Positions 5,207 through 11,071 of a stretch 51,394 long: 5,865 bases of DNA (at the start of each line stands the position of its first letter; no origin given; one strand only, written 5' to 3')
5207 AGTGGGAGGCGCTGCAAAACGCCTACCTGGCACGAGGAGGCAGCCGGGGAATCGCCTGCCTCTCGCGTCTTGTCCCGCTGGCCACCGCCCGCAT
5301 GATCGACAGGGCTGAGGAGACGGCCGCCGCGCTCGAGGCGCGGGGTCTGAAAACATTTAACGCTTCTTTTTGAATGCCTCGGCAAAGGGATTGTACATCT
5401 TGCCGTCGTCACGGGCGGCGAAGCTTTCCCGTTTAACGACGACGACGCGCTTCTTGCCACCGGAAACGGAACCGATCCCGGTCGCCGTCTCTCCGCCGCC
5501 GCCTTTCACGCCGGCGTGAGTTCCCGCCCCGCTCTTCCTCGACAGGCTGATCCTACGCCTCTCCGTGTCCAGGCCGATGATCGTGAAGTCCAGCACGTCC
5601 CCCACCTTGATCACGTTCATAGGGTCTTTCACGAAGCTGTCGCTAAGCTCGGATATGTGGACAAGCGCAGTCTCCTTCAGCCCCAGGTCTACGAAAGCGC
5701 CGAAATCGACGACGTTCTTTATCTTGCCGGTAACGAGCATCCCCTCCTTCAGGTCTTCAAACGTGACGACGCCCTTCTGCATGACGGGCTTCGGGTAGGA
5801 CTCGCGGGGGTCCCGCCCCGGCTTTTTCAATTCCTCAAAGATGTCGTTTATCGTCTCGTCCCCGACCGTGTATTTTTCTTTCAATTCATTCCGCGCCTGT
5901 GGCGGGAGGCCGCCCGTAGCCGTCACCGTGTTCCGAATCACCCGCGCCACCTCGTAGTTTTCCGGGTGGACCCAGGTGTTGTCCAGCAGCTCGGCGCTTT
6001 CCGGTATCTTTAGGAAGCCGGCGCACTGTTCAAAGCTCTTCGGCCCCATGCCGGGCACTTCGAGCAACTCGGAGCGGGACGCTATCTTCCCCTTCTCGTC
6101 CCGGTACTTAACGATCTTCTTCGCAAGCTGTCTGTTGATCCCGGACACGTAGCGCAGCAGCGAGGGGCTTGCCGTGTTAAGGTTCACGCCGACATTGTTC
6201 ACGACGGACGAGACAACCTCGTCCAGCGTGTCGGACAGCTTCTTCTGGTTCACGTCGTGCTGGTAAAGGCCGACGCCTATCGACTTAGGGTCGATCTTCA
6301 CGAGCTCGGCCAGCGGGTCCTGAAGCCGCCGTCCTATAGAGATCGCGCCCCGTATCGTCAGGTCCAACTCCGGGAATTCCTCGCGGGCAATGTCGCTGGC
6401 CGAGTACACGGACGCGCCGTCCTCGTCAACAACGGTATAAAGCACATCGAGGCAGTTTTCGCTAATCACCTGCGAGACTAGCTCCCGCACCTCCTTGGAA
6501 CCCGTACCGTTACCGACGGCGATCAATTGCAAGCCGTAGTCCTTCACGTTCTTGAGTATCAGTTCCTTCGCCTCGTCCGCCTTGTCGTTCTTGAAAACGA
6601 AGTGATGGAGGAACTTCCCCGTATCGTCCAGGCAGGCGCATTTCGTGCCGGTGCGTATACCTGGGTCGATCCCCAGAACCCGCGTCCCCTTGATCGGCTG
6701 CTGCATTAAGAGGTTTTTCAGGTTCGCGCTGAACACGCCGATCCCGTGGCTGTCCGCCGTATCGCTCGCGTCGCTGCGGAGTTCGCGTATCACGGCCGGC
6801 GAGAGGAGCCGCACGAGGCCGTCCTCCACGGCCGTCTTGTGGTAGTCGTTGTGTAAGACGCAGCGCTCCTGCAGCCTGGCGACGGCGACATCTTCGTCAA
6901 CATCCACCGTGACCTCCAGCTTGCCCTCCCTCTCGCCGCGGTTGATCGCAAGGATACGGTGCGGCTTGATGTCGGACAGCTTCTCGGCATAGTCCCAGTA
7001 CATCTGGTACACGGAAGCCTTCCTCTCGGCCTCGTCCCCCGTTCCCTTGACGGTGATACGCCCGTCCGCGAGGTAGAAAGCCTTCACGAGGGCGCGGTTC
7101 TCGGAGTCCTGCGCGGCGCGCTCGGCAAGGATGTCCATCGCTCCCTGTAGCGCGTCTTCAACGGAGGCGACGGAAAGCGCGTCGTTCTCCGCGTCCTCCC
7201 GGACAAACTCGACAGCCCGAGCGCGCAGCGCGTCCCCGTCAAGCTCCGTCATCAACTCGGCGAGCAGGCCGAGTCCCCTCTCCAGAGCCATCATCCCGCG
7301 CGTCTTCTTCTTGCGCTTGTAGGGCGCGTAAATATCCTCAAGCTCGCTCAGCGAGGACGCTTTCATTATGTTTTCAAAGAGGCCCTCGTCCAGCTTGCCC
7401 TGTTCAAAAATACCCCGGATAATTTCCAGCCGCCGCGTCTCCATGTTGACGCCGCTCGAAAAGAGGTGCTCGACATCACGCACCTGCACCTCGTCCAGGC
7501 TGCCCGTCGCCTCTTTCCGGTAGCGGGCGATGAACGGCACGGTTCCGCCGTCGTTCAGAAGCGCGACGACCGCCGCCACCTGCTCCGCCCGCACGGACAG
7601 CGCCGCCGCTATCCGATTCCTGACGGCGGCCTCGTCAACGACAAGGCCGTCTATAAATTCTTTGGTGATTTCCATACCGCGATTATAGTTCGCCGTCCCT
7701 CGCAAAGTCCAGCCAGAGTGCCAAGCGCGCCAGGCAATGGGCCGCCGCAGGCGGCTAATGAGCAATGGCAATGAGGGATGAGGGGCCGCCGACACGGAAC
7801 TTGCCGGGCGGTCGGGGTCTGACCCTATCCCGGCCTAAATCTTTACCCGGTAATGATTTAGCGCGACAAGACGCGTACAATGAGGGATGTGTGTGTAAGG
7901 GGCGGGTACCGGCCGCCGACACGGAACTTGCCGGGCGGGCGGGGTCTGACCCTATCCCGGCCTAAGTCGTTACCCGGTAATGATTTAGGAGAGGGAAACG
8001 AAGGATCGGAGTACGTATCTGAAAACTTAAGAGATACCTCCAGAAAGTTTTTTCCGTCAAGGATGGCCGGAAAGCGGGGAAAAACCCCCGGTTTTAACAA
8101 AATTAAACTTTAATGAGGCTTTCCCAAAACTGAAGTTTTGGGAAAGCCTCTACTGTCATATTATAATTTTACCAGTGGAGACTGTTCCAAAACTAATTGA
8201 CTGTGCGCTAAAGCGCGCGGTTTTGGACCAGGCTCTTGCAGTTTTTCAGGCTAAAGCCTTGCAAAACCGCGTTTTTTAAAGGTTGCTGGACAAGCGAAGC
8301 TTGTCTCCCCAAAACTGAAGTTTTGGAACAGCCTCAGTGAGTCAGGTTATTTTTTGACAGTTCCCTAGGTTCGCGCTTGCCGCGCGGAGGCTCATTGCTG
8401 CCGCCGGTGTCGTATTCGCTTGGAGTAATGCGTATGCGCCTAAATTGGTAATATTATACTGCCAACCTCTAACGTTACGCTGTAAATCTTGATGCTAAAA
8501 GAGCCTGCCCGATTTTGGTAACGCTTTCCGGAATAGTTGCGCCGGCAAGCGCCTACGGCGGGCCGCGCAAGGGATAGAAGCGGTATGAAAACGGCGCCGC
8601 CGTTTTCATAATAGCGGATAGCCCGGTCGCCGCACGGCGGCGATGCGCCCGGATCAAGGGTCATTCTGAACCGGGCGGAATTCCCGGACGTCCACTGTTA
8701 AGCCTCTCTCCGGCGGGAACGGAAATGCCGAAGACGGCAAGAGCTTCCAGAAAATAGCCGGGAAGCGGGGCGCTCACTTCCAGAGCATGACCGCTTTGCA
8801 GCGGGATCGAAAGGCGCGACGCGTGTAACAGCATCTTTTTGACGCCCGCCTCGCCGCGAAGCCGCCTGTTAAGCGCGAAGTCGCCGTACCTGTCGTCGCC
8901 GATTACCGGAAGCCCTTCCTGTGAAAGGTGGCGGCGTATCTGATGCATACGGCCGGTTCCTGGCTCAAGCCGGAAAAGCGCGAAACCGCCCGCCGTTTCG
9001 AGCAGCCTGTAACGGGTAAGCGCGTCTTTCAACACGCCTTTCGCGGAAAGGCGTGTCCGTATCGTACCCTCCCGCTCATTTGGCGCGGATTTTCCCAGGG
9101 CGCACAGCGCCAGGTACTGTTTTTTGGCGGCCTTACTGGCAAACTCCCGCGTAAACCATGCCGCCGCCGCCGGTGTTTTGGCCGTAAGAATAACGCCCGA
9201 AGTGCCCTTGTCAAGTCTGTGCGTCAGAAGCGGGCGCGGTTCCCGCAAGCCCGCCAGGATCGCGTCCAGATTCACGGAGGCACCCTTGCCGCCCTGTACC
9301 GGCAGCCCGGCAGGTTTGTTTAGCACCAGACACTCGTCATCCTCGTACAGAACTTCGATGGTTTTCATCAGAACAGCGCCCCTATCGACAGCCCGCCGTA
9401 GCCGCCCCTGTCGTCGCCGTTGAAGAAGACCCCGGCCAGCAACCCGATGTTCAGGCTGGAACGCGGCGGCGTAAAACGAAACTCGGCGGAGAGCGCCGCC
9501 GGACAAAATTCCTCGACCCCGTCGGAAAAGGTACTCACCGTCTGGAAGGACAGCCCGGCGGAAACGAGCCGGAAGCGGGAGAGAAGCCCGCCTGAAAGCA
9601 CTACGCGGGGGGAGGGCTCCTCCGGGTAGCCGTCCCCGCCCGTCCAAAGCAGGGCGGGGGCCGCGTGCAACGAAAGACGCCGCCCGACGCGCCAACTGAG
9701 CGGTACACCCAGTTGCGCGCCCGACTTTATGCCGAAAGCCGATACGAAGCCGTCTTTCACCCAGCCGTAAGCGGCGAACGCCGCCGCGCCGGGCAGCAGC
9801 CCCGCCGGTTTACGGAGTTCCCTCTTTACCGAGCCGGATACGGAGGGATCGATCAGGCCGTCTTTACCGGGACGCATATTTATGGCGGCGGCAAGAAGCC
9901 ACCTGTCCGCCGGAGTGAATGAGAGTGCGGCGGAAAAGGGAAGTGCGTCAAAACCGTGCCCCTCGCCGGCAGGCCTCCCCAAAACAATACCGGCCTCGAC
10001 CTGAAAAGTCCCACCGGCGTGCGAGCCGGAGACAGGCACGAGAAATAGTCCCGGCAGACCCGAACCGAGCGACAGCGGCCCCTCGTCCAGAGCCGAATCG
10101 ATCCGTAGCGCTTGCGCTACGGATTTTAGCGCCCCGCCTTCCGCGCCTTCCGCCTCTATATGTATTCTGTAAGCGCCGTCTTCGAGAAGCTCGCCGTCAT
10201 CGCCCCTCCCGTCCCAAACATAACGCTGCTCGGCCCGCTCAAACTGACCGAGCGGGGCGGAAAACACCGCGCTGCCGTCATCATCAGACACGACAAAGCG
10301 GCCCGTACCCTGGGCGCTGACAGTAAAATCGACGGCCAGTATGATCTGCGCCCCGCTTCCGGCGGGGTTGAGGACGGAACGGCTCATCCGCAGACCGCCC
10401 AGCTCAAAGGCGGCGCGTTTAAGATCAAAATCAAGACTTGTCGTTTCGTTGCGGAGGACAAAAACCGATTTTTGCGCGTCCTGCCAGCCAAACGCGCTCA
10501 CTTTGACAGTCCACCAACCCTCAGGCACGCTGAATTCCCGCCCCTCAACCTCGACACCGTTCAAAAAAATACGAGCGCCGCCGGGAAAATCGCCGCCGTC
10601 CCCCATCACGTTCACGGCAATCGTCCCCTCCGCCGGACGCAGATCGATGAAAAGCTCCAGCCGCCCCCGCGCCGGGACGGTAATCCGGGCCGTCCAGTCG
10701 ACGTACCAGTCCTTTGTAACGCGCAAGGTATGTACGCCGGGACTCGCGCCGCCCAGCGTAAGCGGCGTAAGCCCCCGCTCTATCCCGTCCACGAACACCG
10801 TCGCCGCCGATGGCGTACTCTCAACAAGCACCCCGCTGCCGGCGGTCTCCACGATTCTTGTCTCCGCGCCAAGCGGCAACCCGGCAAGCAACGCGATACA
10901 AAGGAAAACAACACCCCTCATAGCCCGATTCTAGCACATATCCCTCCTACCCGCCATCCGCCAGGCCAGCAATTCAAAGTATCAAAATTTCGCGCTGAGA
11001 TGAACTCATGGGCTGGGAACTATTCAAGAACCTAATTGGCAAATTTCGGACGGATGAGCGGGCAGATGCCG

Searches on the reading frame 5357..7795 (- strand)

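Call 73: search_protein_families(library=pfam, proteins=[window:5357-7795:-])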
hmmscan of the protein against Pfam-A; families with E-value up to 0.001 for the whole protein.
window:5357-7795:- (812 aa): 11 families
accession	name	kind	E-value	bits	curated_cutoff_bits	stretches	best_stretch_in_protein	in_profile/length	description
PF16921.10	Tex_YqgF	-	4.8e-43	147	27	1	372-492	2-126/126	Tex protein YqgF-like domain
PF12836.13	HHH_3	-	8.5e-30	103.1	27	1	532-595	1-64/65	Helix-hairpin-helix motif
PF09371.15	Tex_N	-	1.6e-24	85.9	32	1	59-129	4-74/75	Tex-like protein N-terminal domain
PF00575.29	S1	-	4.6e-19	69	22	1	682-754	2-74/74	S1 RNA binding domain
PF22706.1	Tex_central_region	-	1.8e-16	61.1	27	1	193-308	9-125/178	Tex central region-like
PF17674.7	HHH_9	-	3e-13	50.9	23.1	1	603-664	2-70/70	HHH domain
PF14635.12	HHH_7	-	1.5e-09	38.6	27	1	508-598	8-104/104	Helix-hairpin-helix motif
PF14639.11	YqgF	-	2.7e-07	30.9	35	1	370-499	4-147/150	Holliday-junction resolvase-like of SPT6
PF23459.1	S1_RRP5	-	4.5e-05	24.4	27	1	682-752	1-71/72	RRP5 S1 domain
PF00633.29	HHH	-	0.00049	20.2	24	0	572-591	8-27/30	Helix-hairpin-helix motif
PF03934.19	T2SSK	-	0.00054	20.7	24.2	0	537-584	1-48/63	Type II secretion system (T2SS), protein K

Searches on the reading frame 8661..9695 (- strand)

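Call 73: search_protein_families(library=pfam, proteins=[window:8661-9695:-])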
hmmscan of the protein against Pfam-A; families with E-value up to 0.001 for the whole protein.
window:8661-9695:- (344 aa): 1 family
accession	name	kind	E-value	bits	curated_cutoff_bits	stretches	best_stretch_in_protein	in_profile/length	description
PF00849.27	PseudoU_synth_2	-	2.7e-29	102.8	26.8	1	123-259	3-152/152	RNA pseudouridylate synthase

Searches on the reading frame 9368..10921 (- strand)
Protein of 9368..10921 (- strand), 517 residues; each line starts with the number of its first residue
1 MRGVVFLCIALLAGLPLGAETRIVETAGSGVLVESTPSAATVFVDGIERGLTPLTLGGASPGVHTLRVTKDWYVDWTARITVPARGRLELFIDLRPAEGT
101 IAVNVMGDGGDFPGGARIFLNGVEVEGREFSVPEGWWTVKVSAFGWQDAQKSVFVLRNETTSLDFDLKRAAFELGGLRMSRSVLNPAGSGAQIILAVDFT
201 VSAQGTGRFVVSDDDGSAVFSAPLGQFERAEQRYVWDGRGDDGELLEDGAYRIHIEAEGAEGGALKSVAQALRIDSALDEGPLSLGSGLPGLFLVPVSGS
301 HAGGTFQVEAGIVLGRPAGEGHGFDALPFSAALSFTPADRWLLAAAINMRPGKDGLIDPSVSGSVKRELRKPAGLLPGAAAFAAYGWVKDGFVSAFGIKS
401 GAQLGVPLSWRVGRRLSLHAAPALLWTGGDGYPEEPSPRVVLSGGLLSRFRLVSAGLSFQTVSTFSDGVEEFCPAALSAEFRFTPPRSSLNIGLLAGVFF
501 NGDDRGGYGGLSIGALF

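Call 73: search_protein_families(library=pfam, proteins=[window:9368-10921:-])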
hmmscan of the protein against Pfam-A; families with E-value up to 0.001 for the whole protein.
window:9368-10921:- (517 aa): 3 families
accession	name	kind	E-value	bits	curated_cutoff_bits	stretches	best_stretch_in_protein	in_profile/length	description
PF08308.17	PEGA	-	5.1e-17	62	20.8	1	31-97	4-70/71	PEGA domain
PF13860.13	FlgD_ig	-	5.5e-08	33.1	27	1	202-259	19-77/79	FlgD Ig-like domain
PF13620.12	CarboxypepD_reg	-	3.6e-07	30.9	32.3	0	131-168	44-82/82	Carboxypeptidase regulatory-like domain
